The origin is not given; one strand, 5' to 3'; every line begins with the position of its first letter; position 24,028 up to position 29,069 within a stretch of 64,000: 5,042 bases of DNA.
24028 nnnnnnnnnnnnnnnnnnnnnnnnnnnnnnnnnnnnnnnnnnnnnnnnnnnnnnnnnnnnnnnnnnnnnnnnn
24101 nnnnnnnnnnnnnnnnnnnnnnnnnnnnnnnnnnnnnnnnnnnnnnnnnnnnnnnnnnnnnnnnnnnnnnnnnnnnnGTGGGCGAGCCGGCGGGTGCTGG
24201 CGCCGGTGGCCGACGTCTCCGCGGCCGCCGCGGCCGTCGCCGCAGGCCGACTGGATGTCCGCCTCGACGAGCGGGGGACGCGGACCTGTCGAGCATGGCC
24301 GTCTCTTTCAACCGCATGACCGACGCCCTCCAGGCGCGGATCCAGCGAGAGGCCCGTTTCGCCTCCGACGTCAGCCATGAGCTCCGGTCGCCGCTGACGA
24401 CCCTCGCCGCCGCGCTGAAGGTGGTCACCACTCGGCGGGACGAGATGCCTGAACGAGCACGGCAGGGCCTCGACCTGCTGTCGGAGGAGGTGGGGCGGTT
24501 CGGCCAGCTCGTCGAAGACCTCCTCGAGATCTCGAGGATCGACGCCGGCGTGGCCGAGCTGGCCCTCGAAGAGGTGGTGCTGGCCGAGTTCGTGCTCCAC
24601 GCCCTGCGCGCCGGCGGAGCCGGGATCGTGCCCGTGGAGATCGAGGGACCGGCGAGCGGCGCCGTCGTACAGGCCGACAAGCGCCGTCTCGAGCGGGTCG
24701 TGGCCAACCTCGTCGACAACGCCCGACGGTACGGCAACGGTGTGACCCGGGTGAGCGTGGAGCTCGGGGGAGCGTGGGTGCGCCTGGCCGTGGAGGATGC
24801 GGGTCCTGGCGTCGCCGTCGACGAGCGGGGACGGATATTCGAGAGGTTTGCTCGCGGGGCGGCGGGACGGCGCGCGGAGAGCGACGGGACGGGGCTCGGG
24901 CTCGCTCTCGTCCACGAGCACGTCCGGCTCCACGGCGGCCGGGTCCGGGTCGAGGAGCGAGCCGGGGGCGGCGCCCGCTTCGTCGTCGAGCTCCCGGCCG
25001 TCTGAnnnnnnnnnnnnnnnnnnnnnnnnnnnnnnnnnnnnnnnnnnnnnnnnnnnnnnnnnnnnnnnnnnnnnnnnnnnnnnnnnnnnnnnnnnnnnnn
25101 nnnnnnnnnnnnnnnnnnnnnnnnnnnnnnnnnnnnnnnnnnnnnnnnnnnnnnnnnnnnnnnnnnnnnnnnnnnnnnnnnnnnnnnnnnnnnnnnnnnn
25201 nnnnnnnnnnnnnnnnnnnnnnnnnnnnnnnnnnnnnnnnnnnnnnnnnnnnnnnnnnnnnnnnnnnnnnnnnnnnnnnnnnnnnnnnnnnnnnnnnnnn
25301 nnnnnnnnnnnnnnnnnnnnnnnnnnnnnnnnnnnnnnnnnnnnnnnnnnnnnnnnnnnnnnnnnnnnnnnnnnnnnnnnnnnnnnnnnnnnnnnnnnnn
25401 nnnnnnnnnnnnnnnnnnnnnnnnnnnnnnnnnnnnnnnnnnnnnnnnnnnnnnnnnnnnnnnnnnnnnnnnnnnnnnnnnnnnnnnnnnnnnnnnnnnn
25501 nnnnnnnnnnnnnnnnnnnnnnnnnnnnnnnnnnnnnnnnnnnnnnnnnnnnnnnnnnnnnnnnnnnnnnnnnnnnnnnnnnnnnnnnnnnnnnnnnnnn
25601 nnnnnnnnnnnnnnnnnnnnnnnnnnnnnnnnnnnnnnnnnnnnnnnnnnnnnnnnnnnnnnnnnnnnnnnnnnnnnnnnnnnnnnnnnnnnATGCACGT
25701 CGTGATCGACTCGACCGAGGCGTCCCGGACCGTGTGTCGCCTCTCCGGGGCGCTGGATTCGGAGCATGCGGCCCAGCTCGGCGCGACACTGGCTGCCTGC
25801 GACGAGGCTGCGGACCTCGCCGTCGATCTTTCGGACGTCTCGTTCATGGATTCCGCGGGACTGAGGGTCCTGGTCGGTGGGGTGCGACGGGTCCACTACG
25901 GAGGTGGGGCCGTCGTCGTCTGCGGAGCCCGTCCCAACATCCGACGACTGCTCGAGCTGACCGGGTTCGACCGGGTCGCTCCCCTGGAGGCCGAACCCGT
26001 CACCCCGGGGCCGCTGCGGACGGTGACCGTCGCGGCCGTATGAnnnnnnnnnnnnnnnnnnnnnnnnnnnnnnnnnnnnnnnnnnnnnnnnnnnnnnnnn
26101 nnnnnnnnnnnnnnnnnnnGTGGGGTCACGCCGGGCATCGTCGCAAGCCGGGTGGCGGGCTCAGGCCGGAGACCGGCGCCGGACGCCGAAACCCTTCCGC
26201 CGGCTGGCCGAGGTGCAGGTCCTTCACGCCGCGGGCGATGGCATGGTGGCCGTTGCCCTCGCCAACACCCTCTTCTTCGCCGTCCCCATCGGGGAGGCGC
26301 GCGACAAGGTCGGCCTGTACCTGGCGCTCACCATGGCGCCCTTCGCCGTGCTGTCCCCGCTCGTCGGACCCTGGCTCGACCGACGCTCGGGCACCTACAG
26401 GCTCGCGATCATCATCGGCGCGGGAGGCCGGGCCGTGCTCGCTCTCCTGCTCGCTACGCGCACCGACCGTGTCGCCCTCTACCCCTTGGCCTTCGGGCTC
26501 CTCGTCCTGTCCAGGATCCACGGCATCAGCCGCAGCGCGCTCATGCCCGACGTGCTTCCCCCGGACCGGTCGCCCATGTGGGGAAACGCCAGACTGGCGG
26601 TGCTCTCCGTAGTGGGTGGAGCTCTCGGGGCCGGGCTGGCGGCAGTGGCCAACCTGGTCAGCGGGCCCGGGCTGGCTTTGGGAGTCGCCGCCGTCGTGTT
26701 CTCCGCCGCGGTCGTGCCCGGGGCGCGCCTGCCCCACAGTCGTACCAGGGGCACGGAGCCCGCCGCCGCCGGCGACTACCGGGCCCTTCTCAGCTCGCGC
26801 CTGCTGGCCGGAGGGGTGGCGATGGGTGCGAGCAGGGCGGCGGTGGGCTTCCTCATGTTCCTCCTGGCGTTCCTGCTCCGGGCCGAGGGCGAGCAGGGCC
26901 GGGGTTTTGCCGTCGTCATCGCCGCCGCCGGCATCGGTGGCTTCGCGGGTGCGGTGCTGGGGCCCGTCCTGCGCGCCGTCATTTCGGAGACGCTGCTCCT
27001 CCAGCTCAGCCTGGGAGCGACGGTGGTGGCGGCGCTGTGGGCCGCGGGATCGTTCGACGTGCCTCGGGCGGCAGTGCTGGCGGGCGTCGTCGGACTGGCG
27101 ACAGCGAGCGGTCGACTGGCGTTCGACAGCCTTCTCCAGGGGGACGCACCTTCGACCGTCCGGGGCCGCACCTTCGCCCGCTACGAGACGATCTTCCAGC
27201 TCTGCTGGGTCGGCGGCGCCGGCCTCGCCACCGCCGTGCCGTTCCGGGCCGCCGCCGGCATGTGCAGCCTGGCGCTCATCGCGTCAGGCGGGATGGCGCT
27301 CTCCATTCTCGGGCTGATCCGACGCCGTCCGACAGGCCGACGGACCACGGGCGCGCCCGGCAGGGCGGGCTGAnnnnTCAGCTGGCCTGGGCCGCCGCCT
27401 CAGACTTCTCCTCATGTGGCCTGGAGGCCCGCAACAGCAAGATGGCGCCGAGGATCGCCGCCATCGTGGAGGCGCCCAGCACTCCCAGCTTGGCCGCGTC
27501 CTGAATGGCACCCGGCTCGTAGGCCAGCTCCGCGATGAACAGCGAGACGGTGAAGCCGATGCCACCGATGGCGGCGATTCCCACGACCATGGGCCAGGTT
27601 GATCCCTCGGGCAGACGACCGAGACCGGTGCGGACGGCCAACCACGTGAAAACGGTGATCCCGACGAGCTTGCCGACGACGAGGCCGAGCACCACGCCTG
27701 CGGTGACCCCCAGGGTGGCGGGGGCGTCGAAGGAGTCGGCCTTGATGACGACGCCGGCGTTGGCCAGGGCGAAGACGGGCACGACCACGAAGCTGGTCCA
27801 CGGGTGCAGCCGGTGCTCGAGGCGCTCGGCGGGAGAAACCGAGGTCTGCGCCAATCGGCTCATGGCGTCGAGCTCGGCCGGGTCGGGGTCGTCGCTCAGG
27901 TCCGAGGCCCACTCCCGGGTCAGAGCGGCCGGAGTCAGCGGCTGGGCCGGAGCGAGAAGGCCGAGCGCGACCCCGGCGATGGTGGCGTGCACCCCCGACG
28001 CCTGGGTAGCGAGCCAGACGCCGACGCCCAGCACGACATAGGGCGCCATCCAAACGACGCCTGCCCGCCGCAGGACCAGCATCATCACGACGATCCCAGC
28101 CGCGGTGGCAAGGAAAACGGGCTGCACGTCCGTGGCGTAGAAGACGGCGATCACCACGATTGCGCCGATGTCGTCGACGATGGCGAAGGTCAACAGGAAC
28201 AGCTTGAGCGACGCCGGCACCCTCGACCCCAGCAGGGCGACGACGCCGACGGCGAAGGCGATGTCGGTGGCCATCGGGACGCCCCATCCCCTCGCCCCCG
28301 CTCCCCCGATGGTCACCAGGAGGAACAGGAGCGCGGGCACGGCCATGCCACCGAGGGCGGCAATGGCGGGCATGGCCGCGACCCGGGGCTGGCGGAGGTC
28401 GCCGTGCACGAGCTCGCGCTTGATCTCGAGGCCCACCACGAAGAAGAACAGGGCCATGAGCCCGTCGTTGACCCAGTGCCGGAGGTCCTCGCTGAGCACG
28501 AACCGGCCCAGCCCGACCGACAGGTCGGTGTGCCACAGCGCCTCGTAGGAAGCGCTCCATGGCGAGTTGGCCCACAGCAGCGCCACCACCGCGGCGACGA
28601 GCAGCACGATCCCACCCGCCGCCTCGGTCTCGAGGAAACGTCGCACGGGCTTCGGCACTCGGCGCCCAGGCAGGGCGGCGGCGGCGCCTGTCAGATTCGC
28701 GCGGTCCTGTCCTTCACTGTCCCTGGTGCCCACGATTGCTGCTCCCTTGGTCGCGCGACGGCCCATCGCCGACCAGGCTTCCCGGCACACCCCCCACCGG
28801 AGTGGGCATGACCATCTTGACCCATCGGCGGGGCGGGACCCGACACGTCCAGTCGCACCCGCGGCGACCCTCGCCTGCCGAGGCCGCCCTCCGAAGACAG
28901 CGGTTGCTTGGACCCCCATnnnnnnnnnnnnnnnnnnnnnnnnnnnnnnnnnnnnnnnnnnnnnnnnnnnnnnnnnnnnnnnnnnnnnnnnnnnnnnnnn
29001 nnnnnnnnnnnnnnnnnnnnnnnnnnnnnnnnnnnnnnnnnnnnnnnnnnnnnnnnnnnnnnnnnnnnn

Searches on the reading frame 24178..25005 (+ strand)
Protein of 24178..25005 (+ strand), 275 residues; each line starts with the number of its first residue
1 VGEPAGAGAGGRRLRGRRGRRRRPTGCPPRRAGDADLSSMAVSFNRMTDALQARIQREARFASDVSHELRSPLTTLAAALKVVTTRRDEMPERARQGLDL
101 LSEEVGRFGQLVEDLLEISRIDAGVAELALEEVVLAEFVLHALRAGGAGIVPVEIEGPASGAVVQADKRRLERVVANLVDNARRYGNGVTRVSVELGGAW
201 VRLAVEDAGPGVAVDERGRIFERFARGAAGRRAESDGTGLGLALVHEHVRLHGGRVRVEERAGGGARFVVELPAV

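Call 22: search_protein_families(library=pfam, proteins=[window:24178-25005:+], max_evalue=0.01)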
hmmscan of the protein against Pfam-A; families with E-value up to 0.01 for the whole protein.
window:24178-25005:+ (275 aa): 2 families
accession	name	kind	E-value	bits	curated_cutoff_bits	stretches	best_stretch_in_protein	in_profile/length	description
PF02518.31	HATPase_c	-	1.9e-27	96.3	26.4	1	167-274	2-109/111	Histidine kinase-, DNA gyrase B-, and HSP90-like ATPase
PF00512.31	HisKA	-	3.1e-14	53.2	26.9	1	59-124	3-66/66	His Kinase A (phospho-acceptor) domain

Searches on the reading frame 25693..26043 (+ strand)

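Call 22: search_protein_families(library=pfam, proteins=[window:25693-26043:+], max_evalue=0.01)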
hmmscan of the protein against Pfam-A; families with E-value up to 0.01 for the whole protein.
window:25693-26043:+ (116 aa): 2 families
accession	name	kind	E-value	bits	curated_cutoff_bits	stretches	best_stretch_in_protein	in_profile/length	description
PF01740.26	STAS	-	1.8e-15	57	22.6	1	13-98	11-99/106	STAS domain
PF13466.11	STAS_2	-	2.5e-15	56.9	29.2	1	16-93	2-80/80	STAS domain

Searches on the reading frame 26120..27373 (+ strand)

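Call 22: search_protein_families(library=pfam, proteins=[window:26120-27373:+], max_evalue=0.01)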
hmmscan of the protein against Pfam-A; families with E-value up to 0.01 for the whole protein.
window:26120-27373:+ (417 aa): 1 family
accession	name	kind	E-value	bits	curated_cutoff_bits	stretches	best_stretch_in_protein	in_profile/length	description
PF07690.21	MFS_1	-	7.1e-10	38.8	33.4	1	34-366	6-346/347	Major Facilitator Superfamily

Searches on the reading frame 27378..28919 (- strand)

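Call 22: search_protein_families(library=pfam, proteins=[window:27378-28919:-], max_evalue=0.01)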
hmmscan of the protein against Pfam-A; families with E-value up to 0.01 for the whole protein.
window:27378-28919:- (513 aa): 1 family
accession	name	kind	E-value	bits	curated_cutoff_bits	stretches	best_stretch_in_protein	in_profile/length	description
PF06965.17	Na_H_antiport_1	-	5.4e-148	493.3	23.5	1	94-495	2-374/374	Na+/H+ antiporter 1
